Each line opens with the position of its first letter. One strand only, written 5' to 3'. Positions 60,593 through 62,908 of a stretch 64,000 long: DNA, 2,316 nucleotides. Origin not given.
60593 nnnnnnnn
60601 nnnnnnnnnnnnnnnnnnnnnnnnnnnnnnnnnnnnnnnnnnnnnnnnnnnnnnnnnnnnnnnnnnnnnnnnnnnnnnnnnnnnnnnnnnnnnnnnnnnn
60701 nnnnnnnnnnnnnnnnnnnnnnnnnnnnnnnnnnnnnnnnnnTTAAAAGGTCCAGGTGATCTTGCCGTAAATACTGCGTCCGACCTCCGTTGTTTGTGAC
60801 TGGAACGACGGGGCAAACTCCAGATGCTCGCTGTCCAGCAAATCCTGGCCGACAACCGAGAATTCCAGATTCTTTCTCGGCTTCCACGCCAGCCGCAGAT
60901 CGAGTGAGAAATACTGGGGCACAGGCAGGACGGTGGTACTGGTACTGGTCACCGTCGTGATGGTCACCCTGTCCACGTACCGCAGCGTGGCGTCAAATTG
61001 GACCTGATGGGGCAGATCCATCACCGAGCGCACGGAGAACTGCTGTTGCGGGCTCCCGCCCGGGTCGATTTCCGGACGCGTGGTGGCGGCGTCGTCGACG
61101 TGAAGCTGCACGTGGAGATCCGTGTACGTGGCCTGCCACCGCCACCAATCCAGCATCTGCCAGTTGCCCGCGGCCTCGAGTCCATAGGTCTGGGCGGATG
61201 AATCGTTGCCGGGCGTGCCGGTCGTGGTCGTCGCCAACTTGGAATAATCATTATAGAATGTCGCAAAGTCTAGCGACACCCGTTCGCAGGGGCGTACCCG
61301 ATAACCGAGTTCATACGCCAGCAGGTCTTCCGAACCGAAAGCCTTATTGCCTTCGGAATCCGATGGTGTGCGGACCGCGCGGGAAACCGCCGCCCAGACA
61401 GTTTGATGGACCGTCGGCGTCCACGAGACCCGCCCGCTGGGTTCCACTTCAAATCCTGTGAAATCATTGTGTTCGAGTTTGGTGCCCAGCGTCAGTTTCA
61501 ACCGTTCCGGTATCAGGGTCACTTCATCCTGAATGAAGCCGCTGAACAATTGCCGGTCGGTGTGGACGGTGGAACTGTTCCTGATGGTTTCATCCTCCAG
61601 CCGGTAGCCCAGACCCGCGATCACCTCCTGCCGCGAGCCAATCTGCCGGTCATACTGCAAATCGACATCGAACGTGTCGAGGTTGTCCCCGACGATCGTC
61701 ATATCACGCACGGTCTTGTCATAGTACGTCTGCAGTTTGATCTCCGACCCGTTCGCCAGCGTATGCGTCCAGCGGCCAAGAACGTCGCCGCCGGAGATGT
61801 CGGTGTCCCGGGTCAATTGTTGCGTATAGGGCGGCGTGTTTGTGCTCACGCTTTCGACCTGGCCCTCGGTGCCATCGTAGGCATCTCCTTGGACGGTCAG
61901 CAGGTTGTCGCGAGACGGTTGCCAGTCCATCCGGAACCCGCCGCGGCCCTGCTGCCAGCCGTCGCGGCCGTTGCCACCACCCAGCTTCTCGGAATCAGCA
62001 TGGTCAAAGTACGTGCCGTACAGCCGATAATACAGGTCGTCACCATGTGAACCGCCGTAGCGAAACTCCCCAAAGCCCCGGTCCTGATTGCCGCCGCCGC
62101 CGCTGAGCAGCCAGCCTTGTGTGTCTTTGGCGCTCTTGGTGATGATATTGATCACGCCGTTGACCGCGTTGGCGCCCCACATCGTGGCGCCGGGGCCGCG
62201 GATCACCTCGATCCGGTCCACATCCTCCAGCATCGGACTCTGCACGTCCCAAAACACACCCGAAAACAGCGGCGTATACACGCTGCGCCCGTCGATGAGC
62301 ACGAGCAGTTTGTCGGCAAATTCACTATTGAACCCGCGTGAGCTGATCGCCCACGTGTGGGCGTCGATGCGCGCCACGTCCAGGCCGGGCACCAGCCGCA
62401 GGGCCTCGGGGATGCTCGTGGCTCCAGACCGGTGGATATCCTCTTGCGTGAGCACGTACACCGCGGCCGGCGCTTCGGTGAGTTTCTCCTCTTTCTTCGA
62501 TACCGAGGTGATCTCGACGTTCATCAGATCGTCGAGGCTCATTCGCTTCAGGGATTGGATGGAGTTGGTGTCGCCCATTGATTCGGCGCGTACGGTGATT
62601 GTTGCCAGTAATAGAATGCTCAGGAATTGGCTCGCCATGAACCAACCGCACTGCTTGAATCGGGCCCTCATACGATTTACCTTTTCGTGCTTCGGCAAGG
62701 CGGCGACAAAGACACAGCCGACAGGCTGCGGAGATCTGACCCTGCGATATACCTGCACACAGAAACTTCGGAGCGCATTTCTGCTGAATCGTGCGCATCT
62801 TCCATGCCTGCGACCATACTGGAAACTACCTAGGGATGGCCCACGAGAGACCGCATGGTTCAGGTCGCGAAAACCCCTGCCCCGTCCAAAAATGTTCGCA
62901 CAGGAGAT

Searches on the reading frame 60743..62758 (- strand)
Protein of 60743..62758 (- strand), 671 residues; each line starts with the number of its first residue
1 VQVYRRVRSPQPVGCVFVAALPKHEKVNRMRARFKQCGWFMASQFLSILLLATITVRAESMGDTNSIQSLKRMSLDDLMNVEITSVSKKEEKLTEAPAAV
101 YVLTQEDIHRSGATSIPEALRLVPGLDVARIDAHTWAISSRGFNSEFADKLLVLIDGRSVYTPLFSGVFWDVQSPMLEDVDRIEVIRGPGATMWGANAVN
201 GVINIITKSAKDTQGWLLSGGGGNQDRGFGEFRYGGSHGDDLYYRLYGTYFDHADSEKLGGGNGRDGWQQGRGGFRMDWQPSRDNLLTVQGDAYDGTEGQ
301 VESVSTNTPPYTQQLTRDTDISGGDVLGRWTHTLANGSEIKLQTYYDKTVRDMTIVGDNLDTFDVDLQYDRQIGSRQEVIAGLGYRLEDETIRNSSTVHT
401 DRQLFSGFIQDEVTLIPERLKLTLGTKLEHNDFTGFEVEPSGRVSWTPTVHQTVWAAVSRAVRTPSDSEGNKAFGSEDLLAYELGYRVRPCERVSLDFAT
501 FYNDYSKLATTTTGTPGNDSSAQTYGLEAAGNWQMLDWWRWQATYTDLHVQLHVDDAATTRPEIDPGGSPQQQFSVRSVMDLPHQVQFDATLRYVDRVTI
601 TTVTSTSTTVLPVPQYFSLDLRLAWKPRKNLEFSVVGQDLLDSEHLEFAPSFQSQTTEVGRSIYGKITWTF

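Call 11: search_protein_families(library=pfam, proteins=[window:60743-62758:-], max_evalue=0.001)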
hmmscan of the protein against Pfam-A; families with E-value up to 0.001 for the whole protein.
window:60743-62758:- (671 aa): 2 families
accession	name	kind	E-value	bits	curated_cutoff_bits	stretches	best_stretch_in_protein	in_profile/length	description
PF07715.20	Plug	-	5.5e-21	75.5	23.9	1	93-202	2-107/107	TonB-dependent Receptor Plug Domain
PF14905.12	OMP_b-brl_3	-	2.6e-07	30.5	27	1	509-648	254-381/408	Outer membrane protein beta-barrel family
